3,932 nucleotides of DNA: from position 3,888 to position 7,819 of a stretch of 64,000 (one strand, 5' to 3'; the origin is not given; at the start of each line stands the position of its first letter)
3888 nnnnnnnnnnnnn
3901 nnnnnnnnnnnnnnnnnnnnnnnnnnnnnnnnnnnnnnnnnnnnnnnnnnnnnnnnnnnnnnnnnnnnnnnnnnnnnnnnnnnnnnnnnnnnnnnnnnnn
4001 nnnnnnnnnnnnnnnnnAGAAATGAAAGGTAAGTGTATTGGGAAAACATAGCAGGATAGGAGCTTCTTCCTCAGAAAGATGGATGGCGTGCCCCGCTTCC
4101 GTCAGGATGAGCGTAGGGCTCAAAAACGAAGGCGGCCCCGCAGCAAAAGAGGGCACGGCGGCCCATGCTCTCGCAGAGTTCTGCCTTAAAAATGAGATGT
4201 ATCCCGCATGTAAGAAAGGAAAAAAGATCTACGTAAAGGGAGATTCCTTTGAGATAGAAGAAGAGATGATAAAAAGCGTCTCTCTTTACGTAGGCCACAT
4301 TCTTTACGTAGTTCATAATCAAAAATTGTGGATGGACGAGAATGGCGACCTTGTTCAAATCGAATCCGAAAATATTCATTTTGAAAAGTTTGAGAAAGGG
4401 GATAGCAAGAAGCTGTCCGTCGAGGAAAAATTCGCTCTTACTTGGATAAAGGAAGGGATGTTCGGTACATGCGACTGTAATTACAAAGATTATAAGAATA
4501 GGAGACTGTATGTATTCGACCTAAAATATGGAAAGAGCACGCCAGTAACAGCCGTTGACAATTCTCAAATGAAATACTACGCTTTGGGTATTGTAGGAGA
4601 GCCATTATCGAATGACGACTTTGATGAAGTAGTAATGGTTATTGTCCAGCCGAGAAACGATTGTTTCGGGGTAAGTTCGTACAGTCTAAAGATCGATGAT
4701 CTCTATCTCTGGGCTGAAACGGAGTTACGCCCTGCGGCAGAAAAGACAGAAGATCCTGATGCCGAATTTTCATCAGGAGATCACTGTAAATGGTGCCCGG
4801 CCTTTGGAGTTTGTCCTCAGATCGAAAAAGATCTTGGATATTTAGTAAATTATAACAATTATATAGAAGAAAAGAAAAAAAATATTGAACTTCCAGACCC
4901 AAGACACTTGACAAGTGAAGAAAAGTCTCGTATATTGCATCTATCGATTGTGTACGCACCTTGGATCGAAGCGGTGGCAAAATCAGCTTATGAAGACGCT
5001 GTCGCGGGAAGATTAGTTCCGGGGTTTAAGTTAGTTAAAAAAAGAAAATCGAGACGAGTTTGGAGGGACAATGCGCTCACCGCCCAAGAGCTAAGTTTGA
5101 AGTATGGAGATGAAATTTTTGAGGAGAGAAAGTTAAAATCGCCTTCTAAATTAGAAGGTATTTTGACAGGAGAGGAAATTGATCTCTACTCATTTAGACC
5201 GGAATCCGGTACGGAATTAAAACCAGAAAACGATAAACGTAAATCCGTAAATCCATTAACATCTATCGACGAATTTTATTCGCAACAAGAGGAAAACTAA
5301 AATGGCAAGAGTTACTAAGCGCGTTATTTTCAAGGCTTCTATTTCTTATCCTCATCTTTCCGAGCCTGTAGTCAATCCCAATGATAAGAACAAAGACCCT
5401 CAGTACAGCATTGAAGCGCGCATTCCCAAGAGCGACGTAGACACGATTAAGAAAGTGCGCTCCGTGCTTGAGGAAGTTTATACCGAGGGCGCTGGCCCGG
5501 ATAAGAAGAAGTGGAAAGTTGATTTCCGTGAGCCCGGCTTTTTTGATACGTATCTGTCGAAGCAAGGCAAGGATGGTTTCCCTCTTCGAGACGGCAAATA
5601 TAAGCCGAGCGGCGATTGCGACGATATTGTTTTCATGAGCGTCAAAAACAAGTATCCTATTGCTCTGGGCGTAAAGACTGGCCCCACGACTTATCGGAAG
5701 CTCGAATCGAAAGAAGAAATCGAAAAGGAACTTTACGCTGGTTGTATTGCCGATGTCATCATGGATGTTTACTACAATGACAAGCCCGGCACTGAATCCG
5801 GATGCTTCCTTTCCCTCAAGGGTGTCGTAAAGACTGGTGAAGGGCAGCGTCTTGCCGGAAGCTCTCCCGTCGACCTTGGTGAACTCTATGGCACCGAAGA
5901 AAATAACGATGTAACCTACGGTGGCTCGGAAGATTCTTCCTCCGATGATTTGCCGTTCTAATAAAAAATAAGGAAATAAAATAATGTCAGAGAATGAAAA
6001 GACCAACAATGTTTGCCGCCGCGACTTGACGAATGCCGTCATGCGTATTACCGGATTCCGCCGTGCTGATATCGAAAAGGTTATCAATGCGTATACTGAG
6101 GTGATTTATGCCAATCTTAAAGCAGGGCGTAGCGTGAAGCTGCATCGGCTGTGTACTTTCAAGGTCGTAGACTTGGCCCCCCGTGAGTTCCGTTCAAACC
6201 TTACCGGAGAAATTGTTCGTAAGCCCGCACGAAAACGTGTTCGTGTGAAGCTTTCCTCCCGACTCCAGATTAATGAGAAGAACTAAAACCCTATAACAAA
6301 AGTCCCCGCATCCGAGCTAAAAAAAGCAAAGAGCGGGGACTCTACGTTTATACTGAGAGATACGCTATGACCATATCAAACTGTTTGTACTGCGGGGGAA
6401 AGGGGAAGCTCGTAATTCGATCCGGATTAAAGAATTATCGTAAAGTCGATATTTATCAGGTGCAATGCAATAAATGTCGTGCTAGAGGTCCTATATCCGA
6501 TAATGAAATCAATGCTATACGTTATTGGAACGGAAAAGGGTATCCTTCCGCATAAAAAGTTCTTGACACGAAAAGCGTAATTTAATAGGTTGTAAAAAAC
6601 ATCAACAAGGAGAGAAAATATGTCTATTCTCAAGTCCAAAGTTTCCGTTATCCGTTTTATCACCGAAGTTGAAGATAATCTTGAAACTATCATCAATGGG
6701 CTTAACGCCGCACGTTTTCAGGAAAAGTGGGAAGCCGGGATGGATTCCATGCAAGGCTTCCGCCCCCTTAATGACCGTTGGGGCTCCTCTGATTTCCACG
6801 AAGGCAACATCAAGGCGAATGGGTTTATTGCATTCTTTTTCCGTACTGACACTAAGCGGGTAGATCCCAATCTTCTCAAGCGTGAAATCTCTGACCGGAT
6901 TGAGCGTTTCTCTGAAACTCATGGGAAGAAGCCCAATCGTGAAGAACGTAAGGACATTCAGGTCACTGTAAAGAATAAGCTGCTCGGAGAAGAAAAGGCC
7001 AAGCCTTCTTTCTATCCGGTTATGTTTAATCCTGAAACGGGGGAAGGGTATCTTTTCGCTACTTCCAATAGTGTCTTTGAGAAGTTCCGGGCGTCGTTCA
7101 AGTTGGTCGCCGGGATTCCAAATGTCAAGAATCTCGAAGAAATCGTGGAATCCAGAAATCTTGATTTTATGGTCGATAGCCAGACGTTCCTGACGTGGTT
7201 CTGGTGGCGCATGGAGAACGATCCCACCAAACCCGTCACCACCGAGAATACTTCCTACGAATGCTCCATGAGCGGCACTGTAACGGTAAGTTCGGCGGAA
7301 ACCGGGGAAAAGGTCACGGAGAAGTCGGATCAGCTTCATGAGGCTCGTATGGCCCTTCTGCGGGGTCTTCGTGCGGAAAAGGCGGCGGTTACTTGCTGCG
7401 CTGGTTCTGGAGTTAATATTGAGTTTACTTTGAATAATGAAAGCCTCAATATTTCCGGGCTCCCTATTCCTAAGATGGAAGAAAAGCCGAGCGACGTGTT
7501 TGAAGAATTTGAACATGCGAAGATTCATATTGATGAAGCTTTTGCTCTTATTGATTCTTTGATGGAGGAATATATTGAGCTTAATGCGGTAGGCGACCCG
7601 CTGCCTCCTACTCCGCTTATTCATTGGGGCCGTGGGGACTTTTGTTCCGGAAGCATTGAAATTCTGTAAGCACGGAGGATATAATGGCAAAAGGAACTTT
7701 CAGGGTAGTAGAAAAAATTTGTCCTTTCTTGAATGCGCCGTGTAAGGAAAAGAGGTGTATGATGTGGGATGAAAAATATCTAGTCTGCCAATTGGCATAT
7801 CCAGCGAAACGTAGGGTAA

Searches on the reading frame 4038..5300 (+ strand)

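Call 20: search_protein_families(library=pfam, proteins=[window:4038-5300:+], max_evalue=0.001)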
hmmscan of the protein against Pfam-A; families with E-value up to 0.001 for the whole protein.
window:4038-5300:+ (420 aa): 2 families
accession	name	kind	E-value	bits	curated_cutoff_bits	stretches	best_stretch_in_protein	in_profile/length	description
PF10926.14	DUF2800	-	6.2e-69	233.4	21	1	4-402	1-368/368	Protein of unknown function (DUF2800)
PF12705.13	PDDEXK_1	-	1.6e-05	25.4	22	1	9-260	4-247/247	PD-(D/E)XK nuclease superfamily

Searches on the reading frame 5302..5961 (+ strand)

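Call 80: search_protein_families(library=pfam, proteins=[window:5302-5961:+], max_evalue=0.001)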
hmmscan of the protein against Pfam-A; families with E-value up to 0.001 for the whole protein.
window:5302-5961:+ (219 aa): 1 family
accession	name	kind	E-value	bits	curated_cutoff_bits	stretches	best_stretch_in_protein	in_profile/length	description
PF10991.15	Enc34_ssDNA-bd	-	6.3e-13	49.2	26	1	9-188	5-160/176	Enterobacter phage Enc34, ssDNA-binding protein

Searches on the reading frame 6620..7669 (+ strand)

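Call 54: search_protein_families(library=pfam, proteins=[window:6620-7669:+], max_evalue=0.001)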
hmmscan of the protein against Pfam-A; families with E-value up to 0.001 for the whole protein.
window:6620-7669:+ (349 aa): 1 family
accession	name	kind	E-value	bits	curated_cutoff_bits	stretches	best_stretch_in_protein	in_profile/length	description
PF04381.17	RdgC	-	0.00047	20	25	1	12-159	10-151/298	Putative exonuclease, RdgC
